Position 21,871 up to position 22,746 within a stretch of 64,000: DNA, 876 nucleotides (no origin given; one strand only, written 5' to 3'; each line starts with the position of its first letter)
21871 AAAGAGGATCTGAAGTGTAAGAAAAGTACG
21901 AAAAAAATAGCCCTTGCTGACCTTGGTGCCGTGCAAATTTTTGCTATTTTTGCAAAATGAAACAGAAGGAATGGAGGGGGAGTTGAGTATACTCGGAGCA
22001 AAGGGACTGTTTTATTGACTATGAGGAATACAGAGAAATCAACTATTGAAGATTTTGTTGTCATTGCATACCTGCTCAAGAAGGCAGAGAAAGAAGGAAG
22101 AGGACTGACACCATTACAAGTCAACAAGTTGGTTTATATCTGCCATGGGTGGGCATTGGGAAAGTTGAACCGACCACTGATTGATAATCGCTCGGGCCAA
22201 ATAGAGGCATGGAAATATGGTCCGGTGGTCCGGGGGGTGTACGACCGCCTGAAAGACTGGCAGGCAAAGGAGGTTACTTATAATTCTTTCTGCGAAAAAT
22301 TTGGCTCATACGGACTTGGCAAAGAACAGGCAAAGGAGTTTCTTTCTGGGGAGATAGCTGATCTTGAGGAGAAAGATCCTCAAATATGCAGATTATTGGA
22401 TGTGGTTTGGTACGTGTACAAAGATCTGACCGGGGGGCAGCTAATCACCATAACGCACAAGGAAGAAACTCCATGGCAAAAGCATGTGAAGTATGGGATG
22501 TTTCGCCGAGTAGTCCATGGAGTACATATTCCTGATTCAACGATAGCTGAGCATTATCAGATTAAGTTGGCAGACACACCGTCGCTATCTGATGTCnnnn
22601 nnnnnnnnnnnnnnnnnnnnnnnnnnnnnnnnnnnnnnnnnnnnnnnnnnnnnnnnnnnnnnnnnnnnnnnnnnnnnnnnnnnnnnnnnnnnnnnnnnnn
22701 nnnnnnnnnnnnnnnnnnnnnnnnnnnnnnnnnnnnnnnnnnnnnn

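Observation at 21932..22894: Panacea (DUF4065) antitoxin-like gene translationally coupled to an unrecognised 100-aa single-TM ORF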

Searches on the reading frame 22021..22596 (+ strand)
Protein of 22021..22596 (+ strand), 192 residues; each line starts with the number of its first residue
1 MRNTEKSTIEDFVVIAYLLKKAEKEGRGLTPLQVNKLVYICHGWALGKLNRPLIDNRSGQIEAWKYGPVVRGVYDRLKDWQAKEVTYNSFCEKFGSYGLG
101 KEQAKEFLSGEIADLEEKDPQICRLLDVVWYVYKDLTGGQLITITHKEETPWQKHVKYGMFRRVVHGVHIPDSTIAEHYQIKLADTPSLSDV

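Call 3: search_protein_families(library=pfam, proteins=[window:22021-22596:+], max_evalue=1)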
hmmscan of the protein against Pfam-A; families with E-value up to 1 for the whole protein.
window:22021-22596:+ (192 aa): 1 family
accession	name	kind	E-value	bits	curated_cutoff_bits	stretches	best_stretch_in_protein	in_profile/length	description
PF13274.11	SocA_Panacea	-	2.9e-17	64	25.7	1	35-153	2-113/113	Antitoxin SocA-like, Panacea domain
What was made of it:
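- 22021..22599 (+): panA-like gene: a 192-aa standalone Panacea (DUF4065/SocA-like) protein with no extra N-terminal domain. PF13274 at 64 bits, E 2.9e-17 (call 3).
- On Autoregulated TA operon with antitoxin-bound operator: PanA has only the Panacea domain (call 3).
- Checked: Panacea domain: Pfam PF13274 SocA_Panacea, E 2.9e-17, 64 bits against a cutoff of 25.7, covering residues 35-153 and profile positions 2-113 of 113 (call 3).
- PanA identity: PF13274 at 64 bits (call 3). Panacea is the SocA domain (call 3).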

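Call 4: search_protein_families(library=ncbifam, proteins=[window:22021-22596:+], max_evalue=1)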
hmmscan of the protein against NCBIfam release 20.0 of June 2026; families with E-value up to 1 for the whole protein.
window:22021-22596:+ (192 aa): 1 family
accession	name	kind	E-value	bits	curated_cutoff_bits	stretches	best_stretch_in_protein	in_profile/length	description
NF047745.1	SocA_antitoxin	equivalog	6.2e-25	87.9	190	1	13-181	5-157/176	type VI toxin-antitoxin system SocA family antitoxin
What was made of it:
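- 22021..22599 (+): NCBIfam SocA_antitoxin at 87.9 bits, below its equivalog cutoff of 190 (call 4).
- On SocAB type VI TA: NF047745 at 87.9 bits, below its cutoff of 190 (call 4) B matches no NCBIfam or Pfam family at E of 1 or less (calls 3, 4)
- Closest known: SocAB. Different: PanA scores below the SocA equivalog cutoff (call 4).
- The best NCBIfam hit of PanA is the SocA_antitoxin model (87.9 bits, call 4). The score is far below the equivalog cutoff of 190 (call 4). B has no similarity to any described family, SocB included (calls 3, 4).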

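Call 5: search_protein_families(library=padloc, proteins=[window:22021-22596:+], max_evalue=1)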
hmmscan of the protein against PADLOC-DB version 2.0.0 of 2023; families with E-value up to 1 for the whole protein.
window:22021-22596:+ (192 aa): 0 families
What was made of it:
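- PanA has no recognisable effector domain (calls 3, 4, 5).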

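Call 47: search_solved_structures(query=window:22021-22596:+, max_evalue=1, show_alignments=1)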
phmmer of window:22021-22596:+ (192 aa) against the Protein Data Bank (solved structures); distinct sequences matched with E-value up to 1: 1.
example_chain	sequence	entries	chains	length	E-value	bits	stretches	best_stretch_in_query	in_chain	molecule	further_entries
3f85_A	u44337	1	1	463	0.056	16.6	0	163-192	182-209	homo trimeric fusion of CFA/I fimbrial subunits B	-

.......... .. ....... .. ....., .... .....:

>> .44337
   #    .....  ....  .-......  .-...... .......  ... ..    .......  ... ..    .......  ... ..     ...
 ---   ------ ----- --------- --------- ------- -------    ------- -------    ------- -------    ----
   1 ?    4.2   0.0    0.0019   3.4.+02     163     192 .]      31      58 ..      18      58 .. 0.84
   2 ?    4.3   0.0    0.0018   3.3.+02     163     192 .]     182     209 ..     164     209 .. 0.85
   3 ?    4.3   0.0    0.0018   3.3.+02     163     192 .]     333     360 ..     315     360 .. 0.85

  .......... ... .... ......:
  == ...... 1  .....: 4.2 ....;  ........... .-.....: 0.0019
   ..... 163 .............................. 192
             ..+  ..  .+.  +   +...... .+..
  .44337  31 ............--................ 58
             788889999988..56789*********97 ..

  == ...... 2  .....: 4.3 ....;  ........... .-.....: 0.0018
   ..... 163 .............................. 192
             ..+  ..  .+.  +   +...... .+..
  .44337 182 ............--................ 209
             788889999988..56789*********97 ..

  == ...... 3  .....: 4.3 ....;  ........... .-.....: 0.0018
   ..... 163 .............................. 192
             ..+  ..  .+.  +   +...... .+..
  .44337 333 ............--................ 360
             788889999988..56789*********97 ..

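Call 49: find_related_loci(query=A3, collection=metagenome_contigs, flank=3000)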
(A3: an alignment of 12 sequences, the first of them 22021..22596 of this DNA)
Query A3 (192 aa) in metagenome_contigs; peptide patterns used: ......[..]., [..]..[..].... (x = any residue, [..] = any of these).
23 stretches matched a pattern; 4 encode a relative of the query (tblastn E <= 1e-3); 4 distinct loci.
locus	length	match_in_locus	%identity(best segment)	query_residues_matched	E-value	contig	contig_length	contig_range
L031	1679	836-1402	81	4-192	1e-110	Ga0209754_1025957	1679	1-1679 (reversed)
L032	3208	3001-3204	85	4-71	4e-36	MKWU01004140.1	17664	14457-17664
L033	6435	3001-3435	30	12-184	9e-22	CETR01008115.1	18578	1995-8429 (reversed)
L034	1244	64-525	32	3-185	5e-21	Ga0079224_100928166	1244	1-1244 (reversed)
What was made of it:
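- Tried and rejected: The metagenome scan with the PanA profile returned only 4 loci (call 49).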

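Call 51: find_homologous_proteins(query=window:22021-22596:+, max_evalue=0.00001)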
Query window:22021-22596:+ (192 aa): 107 proteins with E <= 0.00001 among 181 candidates.
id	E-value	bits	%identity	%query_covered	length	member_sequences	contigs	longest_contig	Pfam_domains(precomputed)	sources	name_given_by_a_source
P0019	5.5e-125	433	97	100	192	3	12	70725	PF13274.12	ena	-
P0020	1.9e-107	376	84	99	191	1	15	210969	PF13274.12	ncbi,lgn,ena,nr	ncbi:MAG: DUF4065 domain-containing protein [Rhodothermaceae bacterium]|nr:DUF4065 domain-containing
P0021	1.4e-102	360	79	99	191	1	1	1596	PF13274.12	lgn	-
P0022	5.5e-102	358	78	99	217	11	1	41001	PF13274.12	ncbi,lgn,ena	-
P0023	9.0e-102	357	80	99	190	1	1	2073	PF13274.12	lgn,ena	-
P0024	1.7e-98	346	80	98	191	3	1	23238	PF13274.12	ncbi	-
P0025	2.6e-97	342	76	99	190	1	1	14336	PF13274.12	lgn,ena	-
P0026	6.1e-97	341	77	96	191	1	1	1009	PF13274.12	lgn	-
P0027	2.9e-96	339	74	97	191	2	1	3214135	PF13274.12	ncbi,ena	-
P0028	5.4e-96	338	73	100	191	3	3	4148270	PF13274.12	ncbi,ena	-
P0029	8.0e-95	334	74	99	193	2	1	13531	PF13274.12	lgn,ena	-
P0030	1.5e-94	333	74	99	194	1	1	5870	PF13274.12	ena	-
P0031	3.7e-93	329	74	99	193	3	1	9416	PF13274.12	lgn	-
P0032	4.9e-93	329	75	99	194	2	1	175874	PF13274.12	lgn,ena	-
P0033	9.4e-90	318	71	99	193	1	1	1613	PF13274.12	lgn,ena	-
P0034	6.1e-89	315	70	96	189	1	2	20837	PF13274.12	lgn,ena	-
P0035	2.2e-74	268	64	99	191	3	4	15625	PF13274.12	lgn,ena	-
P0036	6.6e-73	263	60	98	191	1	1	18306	PF13274.12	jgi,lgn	-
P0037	2.5e-72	261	60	97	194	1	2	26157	PF13274.12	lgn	-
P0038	1.2e-70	255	61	93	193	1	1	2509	PF13274.12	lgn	-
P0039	1.9e-69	252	58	97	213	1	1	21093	PF13274.12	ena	-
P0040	2.2e-66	242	60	96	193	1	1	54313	PF13274.12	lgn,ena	-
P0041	7.9e-66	240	56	97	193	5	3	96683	PF13274.12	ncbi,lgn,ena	-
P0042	3.3e-65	238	57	97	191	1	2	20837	PF13274.12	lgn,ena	-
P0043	1.0e-64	236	56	96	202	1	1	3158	PF13274.12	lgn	-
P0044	1.4e-63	232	56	99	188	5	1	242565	PF13274.12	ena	-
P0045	1.9e-62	229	67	70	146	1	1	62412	PF13274.12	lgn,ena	-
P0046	7.7e-62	227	57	98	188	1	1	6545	PF13274.12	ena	-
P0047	1.6e-59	219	57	93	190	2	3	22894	PF13274.12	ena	-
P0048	4.2e-55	205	59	82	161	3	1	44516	PF13274.12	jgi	-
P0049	1.3e-30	125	38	86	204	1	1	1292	PF13274.12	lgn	-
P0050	1.7e-29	121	44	73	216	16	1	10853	PF13274.12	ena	-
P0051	1.0e-24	106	37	95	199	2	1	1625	PF13274.12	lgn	-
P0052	5.5e-23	100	40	86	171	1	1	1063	PF13274.12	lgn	-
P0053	2.1e-21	95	38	92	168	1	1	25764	PF13274.12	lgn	-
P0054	1.9e-20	92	38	88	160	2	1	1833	PF13274.12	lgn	-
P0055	2.8e-20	91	39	88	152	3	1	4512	PF13274.12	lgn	-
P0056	4.8e-20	90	38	92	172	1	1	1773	PF13274.12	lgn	-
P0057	6.1e-20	90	37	90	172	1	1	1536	PF13274.12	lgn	-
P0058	2.3e-19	88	38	88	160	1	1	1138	PF13274.12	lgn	-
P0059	4.5e-19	87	35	91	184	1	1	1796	PF13274.12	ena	-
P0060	8.5e-19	86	37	72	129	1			PF13274.12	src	-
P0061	1.7e-18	85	39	79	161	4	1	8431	PF13274.12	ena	-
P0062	3.1e-18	84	37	90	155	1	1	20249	PF13274.12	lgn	-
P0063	1.2e-17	83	35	89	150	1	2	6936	PF13274.12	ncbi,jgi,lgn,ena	jgi:hypothetical protein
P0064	1.2e-17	82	38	88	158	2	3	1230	PF13274.12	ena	-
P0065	4.4e-17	81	35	86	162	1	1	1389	PF13274.12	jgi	jgi:uncharacterized phage-associated protein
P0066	5.8e-17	80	40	85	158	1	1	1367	PF13274.12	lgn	-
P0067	6.2e-17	80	36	87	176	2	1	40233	PF13274.12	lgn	-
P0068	6.6e-17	80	37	91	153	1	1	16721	PF13274.12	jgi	jgi:uncharacterized phage-associated protein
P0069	7.5e-17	80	50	47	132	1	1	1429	PF13274.12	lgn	-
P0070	8.9e-17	80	39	78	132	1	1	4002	PF13274.12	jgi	jgi:uncharacterized phage-associated protein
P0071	1.3e-16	79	36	89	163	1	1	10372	PF13274.12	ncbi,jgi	jgi:uncharacterized phage-associated protein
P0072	1.3e-16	79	35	89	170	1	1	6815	PF13274.12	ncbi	-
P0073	1.9e-16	79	37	75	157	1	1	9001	PF13274.12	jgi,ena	-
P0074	1.9e-16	79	35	88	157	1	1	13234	PF13274.12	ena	-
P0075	2.3e-16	78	36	88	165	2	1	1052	PF13274.12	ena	-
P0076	2.4e-16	78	34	93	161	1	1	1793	PF13274.12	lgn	-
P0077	6.5e-16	77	34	88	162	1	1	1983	PF13274.12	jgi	jgi:uncharacterized phage-associated protein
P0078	6.9e-16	77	35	91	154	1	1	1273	PF13274.12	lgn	-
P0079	9.1e-16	76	36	85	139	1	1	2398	PF13274.12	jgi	jgi:uncharacterized phage-associated protein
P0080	1.3e-15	76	37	73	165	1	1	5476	PF13274.12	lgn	-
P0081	1.9e-15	75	37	84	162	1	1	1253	PF13274.12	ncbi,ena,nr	ncbi:MAG: DUF4065 domain-containing protein [Alphaproteobacteria bacterium]|nr:DUF4065 domain-contai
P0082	2.2e-15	75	34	86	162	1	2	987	PF13274.12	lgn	-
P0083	3.4e-15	74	33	73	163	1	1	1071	PF13274.12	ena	-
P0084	5.7e-15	74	37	88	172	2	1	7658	PF13274.12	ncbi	-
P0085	5.8e-15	74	32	89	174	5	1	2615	PF13274.12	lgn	-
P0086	7.4e-15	73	32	88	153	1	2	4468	PF13274.12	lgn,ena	-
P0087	8.7e-15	73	36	92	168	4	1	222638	PF13274.12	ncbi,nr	ncbi:MAG: DUF4065 domain-containing protein [Nitrosopumilus sp.]|nr:DUF4065 domain-containing protei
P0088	1.1e-14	73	36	72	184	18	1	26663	PF13274.12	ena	-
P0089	1.2e-14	73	36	76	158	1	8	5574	PF13274.12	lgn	-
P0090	1.6e-14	72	32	87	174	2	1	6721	PF13274.12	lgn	-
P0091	2.7e-14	72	35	87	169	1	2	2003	PF13274.12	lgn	-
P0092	3.1e-14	71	32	85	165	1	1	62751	PF13274.12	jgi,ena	-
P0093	3.4e-14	71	34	90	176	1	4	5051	PF13274.12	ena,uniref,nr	uniref:Uncharacterized phage-associated protein n=1 Tax=Candidatus Kentrum sp. TUN TaxID=2126343 Rep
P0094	5.3e-14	71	35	72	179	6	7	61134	PF13274.12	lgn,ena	-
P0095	6.8e-14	70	30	94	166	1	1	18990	PF13274.12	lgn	-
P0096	1.4e-13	69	34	85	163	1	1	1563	PF13274.12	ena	-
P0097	1.6e-13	69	35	85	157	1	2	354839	PF13274.12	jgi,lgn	jgi:uncharacterized phage-associated protein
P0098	1.8e-13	69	32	79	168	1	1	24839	PF13274.12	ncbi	ncbi:MAG: type II toxin-antitoxin system antitoxin SocA domain-containing protein [Chlamydiota bacte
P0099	4.4e-13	68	33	77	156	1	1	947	PF13274.12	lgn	-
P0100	6.4e-13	67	33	76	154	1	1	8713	PF13274.12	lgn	-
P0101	8.4e-13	67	34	89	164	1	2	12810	PF13274.12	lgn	-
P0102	1.6e-12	66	37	72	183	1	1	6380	PF13274.12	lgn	-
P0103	2.2e-12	65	34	69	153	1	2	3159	PF13274.12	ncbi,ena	-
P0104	2.2e-12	65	35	74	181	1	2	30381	PF13274.12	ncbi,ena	-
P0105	3.0e-12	65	35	74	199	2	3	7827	PF13274.12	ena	-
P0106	4.0e-12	64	33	90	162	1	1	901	PF13274.12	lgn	-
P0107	4.2e-12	64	36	74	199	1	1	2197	PF13274.12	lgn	-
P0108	1.5e-11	63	31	80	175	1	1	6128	PF13274.12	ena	-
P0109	1.6e-11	63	31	84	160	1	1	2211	PF13274.12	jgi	-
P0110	2.3e-11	62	35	79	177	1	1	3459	PF13274.12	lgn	-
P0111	3.5e-11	61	34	72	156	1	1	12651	PF13274.12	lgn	-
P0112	1.3e-10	60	34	81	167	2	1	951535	PF13274.12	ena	-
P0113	2.0e-10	59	32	77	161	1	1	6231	PF13274.12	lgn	-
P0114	2.2e-10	59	35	89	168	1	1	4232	PF13274.12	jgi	jgi:uncharacterized phage-associated protein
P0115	3.3e-10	58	33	72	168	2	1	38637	PF13274.12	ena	-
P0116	3.9e-10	58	29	90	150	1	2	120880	PF13274.12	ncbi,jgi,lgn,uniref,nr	ncbi:type II toxin-antitoxin system antitoxin SocA domain-containing protein [Rhizobium sp.]|jgi:unc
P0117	1.4e-9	56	35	80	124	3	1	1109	PF13274.12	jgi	jgi:uncharacterized phage-associated protein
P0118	1.5e-9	56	32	77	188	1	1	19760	PF13274.12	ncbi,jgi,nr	ncbi:MAG: DUF4065 domain-containing protein [Deltaproteobacteria bacterium]|jgi:uncharacterized phag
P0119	1.8e-9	56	35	77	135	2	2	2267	PF13274.12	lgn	-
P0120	1.9e-9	56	32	72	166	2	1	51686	PF13274.12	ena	-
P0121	6.8e-9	54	33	64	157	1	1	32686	PF13274.12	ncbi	-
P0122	8.0e-9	54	32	72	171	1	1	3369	PF13274.12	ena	-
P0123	1.4e-7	50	28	92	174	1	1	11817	PF13274.12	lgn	-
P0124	1.6e-7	49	32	76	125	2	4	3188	PF13274.12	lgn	-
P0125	5.2e-7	48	29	90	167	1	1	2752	PF13274.12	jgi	-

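Call 62: search_protein_families(library=phrogs, proteins=[window:22021-22596:+], max_evalue=0.1)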
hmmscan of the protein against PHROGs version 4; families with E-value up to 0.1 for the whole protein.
window:22021-22596:+ (192 aa): 2 families
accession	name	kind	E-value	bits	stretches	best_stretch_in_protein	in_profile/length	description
phrog_1281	-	unknown function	2.1e-33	116.7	1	12-183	11-154/195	-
phrog_10390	-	unknown function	3.9e-19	70.3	1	8-157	148-275/299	-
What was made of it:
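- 22021..22599 (+): PHROG 1281, E 2e-33 (call 62).
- Checked: B matches nothing in Pfam, NCBIfam, PADLOC or PHROGs (calls 3, 4, 5, 62).
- Tried and rejected: Profile libraries for B (Pfam, NCBIfam, PADLOC, PHROGs at E up to 1 or 0.1) gave nothing (calls 3-5, 62).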

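Call 72: search_dna_similar(query=window:22021-22596:+, collection=plasmids, mode=protein, max_evalue=1e-8, max_rows=10)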
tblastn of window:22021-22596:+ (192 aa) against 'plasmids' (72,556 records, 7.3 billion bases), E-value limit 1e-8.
Records with a match: 3; places in all: 3; records where one place covers at least 80% of the query: 1.
Best place of each record, by identity: <60% 3.
By first word of the organism name: Shewanella 1; Salinibacter 1; Pseudomonas 1.
By predicted mobility (MOB-suite, as given by PLSDB): non-mobilizable 2; mobilizable 1.
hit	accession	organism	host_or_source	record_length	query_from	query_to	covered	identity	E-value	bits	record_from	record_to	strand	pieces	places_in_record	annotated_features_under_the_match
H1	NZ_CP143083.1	Shewanella khirikhana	shrimp,mixed culture,intestine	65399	3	189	97%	28.0%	4e-10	65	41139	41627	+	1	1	type II toxin-antitoxin system antitoxin SocA domain-containing ...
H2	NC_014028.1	Salinibacter ruber M8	-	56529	29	180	79%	32.1%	1e-13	76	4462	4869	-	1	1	type II toxin-antitoxin system antitoxin SocA domain-containing ...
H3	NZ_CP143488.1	Pseudomonas silesiensis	single cell,landfill for plastics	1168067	10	153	75%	29.9%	2e-9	63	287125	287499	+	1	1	record has no annotation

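Call 73: get_annotated_region(hit=H2, flank=1500)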
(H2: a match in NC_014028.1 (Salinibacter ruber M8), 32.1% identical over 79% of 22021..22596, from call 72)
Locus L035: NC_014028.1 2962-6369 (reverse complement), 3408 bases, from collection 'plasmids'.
description: Salinibacter ruber M8 plasmid pSR56, complete sequence
organism: Salinibacter ruber M8 (NCBI taxid 761659)
taxonomy: Bacteria; Rhodothermota; Rhodothermia; Rhodothermales; Salinibacteraceae; Salinibacter; Salinibacter ruber; Salinibacter ruber M8
host: -; source: -; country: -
typing (MOB-suite, as given by PLSDB): non-mobilizable
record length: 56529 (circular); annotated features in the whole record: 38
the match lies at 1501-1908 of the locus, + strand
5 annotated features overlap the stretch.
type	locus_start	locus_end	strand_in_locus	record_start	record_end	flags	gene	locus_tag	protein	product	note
CDS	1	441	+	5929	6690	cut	-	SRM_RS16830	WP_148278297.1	hypothetical protein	-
CDS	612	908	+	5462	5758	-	-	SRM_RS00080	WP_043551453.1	metal-dependent hydrolase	-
CDS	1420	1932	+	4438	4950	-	-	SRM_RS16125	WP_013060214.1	type II toxin-antitoxin system antitoxin SocA domain-containing protein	-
CDS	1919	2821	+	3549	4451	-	-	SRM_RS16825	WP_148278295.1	hypothetical protein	-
CDS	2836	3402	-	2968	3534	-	-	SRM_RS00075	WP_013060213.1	recombinase family protein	GO:0006310 - DNA recombination [Evidence IEA]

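Call 75: search_solved_structures(query=A3, max_evalue=1)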
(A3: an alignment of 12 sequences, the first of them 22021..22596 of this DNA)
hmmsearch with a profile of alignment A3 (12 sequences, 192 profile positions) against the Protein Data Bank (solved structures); distinct sequences matched with E-value up to 1: 3.
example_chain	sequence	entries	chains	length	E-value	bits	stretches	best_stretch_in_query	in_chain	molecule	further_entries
8h6r_A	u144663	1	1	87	0.25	14.1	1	67-122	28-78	Transcription elongation factor TFIIS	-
6lf1_A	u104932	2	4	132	0.31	13.8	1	111-150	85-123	SeviL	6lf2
7qjn_A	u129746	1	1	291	0.54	13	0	60-101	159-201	Dienelactone hydrolase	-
